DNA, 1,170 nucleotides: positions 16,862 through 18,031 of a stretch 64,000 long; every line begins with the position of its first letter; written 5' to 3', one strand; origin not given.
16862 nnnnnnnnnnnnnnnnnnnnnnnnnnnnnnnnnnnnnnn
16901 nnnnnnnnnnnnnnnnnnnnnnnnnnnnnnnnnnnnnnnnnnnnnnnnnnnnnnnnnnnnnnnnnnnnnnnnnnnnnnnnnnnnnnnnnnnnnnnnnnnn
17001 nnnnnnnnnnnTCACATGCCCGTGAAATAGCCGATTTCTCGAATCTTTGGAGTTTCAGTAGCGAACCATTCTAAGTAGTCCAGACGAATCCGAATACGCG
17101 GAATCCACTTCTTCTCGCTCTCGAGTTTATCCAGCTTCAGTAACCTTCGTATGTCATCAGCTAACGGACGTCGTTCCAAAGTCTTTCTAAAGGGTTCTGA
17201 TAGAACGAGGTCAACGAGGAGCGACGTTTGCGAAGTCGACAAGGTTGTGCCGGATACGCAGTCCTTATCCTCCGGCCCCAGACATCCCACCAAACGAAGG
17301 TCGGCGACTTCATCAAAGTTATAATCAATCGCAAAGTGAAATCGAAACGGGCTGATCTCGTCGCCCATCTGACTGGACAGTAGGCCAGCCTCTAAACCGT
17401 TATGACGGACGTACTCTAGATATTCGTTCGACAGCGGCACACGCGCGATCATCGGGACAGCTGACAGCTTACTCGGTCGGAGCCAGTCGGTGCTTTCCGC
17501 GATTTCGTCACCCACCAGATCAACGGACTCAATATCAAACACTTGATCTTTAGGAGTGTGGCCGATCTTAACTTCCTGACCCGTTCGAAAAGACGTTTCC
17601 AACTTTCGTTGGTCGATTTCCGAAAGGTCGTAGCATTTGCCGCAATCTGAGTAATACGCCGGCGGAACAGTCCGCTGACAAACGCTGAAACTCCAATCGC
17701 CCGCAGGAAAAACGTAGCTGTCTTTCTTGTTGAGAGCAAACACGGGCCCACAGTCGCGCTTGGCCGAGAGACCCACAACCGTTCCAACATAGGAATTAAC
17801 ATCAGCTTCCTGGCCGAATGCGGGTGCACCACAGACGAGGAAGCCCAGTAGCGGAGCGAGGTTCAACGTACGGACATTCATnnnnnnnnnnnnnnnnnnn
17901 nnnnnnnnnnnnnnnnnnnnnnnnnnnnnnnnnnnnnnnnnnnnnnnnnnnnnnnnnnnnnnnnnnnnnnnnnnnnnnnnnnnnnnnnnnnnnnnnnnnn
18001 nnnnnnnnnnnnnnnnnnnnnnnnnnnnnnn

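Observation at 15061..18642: Island of novel secreted proteins downstream of the tRNA-Pro/toxin-antitoxin junction, including a divergently duplicated paralog pair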

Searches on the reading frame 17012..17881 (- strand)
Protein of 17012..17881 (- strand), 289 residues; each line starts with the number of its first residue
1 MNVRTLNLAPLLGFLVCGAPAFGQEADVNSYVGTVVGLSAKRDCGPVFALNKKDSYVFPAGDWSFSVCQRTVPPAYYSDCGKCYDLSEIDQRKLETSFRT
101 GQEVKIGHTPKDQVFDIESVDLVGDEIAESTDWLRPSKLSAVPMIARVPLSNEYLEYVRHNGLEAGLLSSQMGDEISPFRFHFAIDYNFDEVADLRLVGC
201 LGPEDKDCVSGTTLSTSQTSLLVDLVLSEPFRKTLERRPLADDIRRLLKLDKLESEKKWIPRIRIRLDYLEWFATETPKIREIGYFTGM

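Call 5: search_protein_families(library=pfam, proteins=[window:17012-17881:-], max_evalue=0.1)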
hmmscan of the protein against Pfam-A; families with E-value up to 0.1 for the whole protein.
window:17012-17881:- (289 aa): 0 families

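Call 6: search_protein_families(library=ncbifam, proteins=[window:17012-17881:-], max_evalue=0.1)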
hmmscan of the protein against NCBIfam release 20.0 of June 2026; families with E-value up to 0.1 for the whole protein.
window:17012-17881:- (289 aa): 0 families

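Call 7: find_homologous_proteins(query=window:17012-17881:-)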
Query window:17012-17881:- (289 aa): 2 proteins with E <= 0.001 among 1730 candidates.
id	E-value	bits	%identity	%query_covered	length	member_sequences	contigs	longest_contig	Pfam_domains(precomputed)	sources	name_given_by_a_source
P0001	7.9e-194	660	100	100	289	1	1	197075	-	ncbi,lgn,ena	-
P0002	1.1e-75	273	50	99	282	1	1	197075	-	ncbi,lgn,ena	-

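Call 9: find_encoding_contigs(protein=P0001, flank=10000, max_places=4)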
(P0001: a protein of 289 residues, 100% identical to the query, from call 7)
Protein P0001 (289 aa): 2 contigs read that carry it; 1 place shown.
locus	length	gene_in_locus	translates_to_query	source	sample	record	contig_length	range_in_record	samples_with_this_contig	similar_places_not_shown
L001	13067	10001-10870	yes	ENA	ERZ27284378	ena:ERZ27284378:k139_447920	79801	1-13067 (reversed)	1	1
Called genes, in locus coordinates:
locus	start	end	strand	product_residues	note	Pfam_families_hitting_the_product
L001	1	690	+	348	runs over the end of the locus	PF01451:LMWPc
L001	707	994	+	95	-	-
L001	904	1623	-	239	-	PF00849:PseudoU_synth_2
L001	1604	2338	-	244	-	PF00590:TP_methylase (weak)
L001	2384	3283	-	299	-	PF00892:EamA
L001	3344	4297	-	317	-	PF00126:HTH_1, PF03466:LysR_substrate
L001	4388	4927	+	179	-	PF00578:AhpC-TSA, PF08534:Redoxin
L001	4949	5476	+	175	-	PF02627:CMD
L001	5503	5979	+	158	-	PF00210:Ferritin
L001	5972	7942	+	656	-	PF16177:ACAS_N, PF00501:AMP-binding, PF13193:AMP-binding_C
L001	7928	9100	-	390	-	PF07690:MFS_1, PF00083:Sugar_tr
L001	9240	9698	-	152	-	-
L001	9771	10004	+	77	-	-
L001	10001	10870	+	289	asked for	-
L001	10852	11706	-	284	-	-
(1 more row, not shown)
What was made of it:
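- Checked: Public gene calls start it at 16176 (284 aa), which begins directly with a signal-peptide-like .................|SE (call 9). The 229-aa ORF is real as an ORF, but public gene calls split the span into a 152-aa gene (18184-18642) plus a 77-aa antisense ORF (call 9).
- Gene callers disagree on orf229 (call 9).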

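Call 20: search_protein_representatives(alignment_id=A1)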
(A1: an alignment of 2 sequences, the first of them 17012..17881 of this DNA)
Query: 2 sequences, 302 profile positions. Proteins with E-value up to 0.001 (for the whole library): 2; up to 1e-10: 2; up to 1e-30: 1. The best 2 are listed.
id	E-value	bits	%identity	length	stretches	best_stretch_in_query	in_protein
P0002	8.6e-167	570.5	-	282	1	1-302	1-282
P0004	1.8e-11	60.4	-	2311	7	164-221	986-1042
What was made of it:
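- Tried and rejected: The exhaustive HMMER profile search found only P0004 (call 20).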

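Call 22: search_protein_families(library=pfam, proteins=[P0004], max_evalue=0.01)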
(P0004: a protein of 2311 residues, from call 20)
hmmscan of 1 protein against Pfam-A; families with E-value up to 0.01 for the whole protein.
P0004 (2311 aa): 7 families
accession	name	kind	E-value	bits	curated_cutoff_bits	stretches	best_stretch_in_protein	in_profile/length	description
PF11218.13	DUF3011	-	7.9e-113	375.6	25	11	57-256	22-197/197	Protein of unknown function (DUF3011)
PF24368.1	DUF7524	-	1.9e-22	80.3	27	0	374-411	24-59/182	Family of unknown function (DUF7524)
PF21834.1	DUF6894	-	1.3e-11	44.9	24.1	0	548-566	49-67/69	Domain of unknown function (DUF6894)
PF24388.1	Permuted_GreAB-C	-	3.2e-08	33.5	27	0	1254-1276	25-47/54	Permuted GreAB-C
PF02369.22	Big_1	-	1.7e-06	28.5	34.9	0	376-393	22-39/93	Bacterial Ig-like domain (group 1)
PF15465.11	DUF4634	-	0.0078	16.9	27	0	1195-1270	47-121/131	Domain of unknown function (DUF4634)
PF24975.1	UBA_Rad5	-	0.0083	16.7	27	0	1359-1379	19-39/40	Fungal Rad5 UBA-like domain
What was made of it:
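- Closest known: DUF3011. Same: It aligns to paralog positions about 164-221 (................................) with a summed E-value of 1.8e-11 (calls 20, 22).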

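Call 23: predict_structure(alignment_id=A1)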
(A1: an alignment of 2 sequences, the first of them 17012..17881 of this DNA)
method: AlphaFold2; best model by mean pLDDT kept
length: 289 residues; sequences in the alignment: 2
mean_pLDDT: 41.3   pTM: 0.33
mean pLDDT of the five models: 41.3, 39.6, 37.7, 32.8, 32.7
residues with pLDDT >= 90: 0; 70-90: 0; 50-70: 93; < 50: 196
segments of 3 or more residues with pLDDT < 50: 1-83, 98-103, 109-116, 122-143, 160-162, 205-207, 209-218, 227-261, 268-289
pLDDT, mean of each block of 10 residues (from residue 1): 29 27 21 27 27 27 39 31 53 52 48 49 40 29 54 51 52 55 55 58 48 44 49 37 39 36 48 38 35
secondary structure, 60 per line:
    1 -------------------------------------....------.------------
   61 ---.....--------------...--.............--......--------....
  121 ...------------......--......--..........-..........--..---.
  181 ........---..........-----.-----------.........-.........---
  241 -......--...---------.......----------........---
elements in order: E38-41 E64-68 E83-85 H88-100 E103-108 E117-123 H136-141 E144-149 H152-161 E163-172 E180-188 E192-201 E219-227 H229-237 H242-247 E262-268 E279-286
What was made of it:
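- Tried and rejected: AlphaFold2 on the two-sequence alignment gave pLDDT 41 (call 23).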

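Call 30: find_related_loci(query=A1, collection=metagenome_contigs, flank=10000)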
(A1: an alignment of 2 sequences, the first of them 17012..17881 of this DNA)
Query A1 (289 aa) in metagenome_contigs; peptide patterns used: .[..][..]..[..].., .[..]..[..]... (x = any residue, [..] = any of these).
124 stretches matched a pattern, but none encodes a relative of the query by tblastn (E <= 1e-3).

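Call 31: find_related_loci(query=A1, collection=viral_contigs, flank=5000)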
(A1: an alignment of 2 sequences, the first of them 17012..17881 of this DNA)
Query A1 (289 aa) in viral_contigs; peptide patterns used: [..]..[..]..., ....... (x = any residue, [..] = any of these).
80 stretches matched a pattern, but none encodes a relative of the query by tblastn (E <= 1e-3).
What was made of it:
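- Tried and rejected: Translated scans of metagenome and viral contigs with the paralog profile found nothing (calls 30, 31).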

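Call 35: search_protein_families(library=phrogs, proteins=[window:17012-17881:-], max_evalue=0.1)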
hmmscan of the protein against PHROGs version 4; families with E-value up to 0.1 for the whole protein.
window:17012-17881:- (289 aa): 0 families

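Call 36: search_protein_families(library=padloc, proteins=[window:17012-17881:-], max_evalue=0.1)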
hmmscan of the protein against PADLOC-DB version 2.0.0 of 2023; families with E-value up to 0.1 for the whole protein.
window:17012-17881:- (289 aa): 0 families

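Call 37: search_solved_structures(query=A1, max_evalue=10)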
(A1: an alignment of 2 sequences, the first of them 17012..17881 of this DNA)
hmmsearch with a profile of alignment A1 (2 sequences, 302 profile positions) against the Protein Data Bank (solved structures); distinct sequences matched with E-value up to 10: 4.
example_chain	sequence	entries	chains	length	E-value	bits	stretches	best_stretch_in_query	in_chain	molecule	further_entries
7xvi_A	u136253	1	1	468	0.21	14.2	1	241-293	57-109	PITG_15142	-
9ksg_A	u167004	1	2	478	0.91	12.1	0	239-293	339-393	RXLR effector Avh1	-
1v5y_A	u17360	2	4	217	1.1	11.8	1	117-200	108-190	Major NAD(P)H-flavin oxidoreductase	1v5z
1vfr_A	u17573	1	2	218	1.1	11.8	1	117-200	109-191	NAD(P)H:FMN OXIDOREDUCTASE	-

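Call 66: fold_search(model_id=the predicted structure, library=pdb)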
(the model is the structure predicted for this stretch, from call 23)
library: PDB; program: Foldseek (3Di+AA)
matches with E <= 10: 258; with E <= 0.001: 0
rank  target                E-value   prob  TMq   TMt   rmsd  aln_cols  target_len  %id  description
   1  7e9o_L                2.4e-01  0.20  0.13  0.16  14.6        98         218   14  Cryo-EM structure of the SARS-CoV-2 S-6P in complex with 35B5 Fab(3 up RBDs, state2) (released 2022-03-09)
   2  7sfx_K                3.0e-01  0.09  0.12  0.15  14.7       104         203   10  10A1 Fab in complex with CD99 peptide (released 2021-12-29)
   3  6ieb_F                3.7e-01  0.09  0.14  0.19  16.8       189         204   10  Structure of RVFV Gn and human monoclonal antibody R15 (released 2019-04-10)
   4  9ccw_B                4.1e-01  0.11  0.13  0.17  17.2       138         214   12  CryoEM Structure of Escherichia coli FimCH in complex with 2C07 Fab (released 2025-07-02)
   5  6vmj_A                4.4e-01  0.15  0.13  0.17  14.6        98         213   14  Crystal structure of human Complement Factor D with anti-Factor D Fab 20D12 (released 2021-02-03)
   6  9mpw_L                4.4e-01  0.10  0.16  0.20  16.9       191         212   12  SARS-CoV2 Spike S2 Subunit in complex with M15 Antibody Fragment (released 2025-07-09)
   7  4uta_M                4.6e-01  0.16  0.13  0.17  14.7        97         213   13  Crystal structure of dengue 2 virus envelope glycoprotein in complex with the Fab fragment of the broadly neutralizing (released 2015-01-28)
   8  4ae1_B                4.6e-01  0.11  0.12  0.07  16.6       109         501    9  Crystal structure of diphtheria toxin mutant CRM197 in complex with nicotinamide (released 2012-03-28)
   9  6xxv_E                4.9e-01  0.13  0.13  0.16  14.7        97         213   13  Crystal Structure of a computationally designed Immunogen S2_1.2 in complex with its elicited antibody C57 (released 2020-04-22)
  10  4gay_L                4.9e-01  0.10  0.17  0.21  16.0       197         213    9  Structure of the broadly neutralizing antibody AP33 (released 2012-10-10)
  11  4kuc_D                5.4e-01  0.09  0.13  0.17  16.9       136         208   12  Crystal structure of ricin-A chain in complex with the antibody 6C2 (released 2013-07-17)
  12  1rzi_A                5.4e-01  0.08  0.12  0.15  14.9       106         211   12  Crystal structure of human anti-HIV-1 gp120-reactive antibody 47e fab (released 2004-02-03)
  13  3uc2_D                6.1e-01  0.10  0.12  0.24   5.5        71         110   10  Crystal structure of a DUF4426 family protein (PA0388) from Pseudomonas aeruginosa PAO1 at 2.09 A resolution (released 2011-11-23)
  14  6m87_C                6.4e-01  0.08  0.15  0.18  17.4       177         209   10  Fab 10A6 in complex with MPTS (released 2019-07-03)
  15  9ftj_A                7.5e-01  0.06  0.10  0.10  13.6       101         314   12  Closed and disordered conformation of the pentameric ligand-gated ion channel, DeCLIC at pH 5 with 10mM EDTA (released 2024-09-11)
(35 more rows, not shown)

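Call 67: list_cluster_members(proteins=[P0001, P0002, P0003, P0005])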
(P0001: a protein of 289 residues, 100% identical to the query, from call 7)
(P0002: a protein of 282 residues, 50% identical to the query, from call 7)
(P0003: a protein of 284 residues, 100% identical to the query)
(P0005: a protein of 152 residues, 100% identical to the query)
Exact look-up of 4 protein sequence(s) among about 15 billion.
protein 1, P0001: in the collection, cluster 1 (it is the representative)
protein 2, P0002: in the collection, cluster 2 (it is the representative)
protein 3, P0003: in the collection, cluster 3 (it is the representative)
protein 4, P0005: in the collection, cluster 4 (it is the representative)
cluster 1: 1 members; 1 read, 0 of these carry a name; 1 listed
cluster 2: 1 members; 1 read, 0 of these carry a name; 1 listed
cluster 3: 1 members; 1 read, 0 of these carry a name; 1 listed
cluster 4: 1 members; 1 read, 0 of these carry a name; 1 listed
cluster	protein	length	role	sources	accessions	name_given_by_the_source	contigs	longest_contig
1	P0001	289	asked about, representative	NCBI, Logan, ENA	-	-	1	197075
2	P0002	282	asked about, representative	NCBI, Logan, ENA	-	-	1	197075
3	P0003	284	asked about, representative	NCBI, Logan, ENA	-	-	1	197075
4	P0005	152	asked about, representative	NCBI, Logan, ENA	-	-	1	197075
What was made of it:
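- All four are unnamed singleton clusters (call 67).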

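Call 70: search_protein_families(library=pfam, alignment_id=A1, max_evalue=10)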
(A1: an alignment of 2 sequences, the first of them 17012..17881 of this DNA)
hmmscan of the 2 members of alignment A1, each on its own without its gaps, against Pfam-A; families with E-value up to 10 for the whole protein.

A. member 1, window:17012-17881:- (289 aa): 0 families

B. families by the number of members that match (of 2 scanned): 2 families
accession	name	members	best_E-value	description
PF24685.1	OB_RRP5_4th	1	0.0095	RRP5 OB-fold domain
PF12266.13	DUF3613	1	0.27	Protein of unknown function (DUF3613)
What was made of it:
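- Closest known: DUF3011. Different: Pfam DUF3011 does not hit the paralogs even at E<=10 (call 70), and the defining cysteine pattern is not shared.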
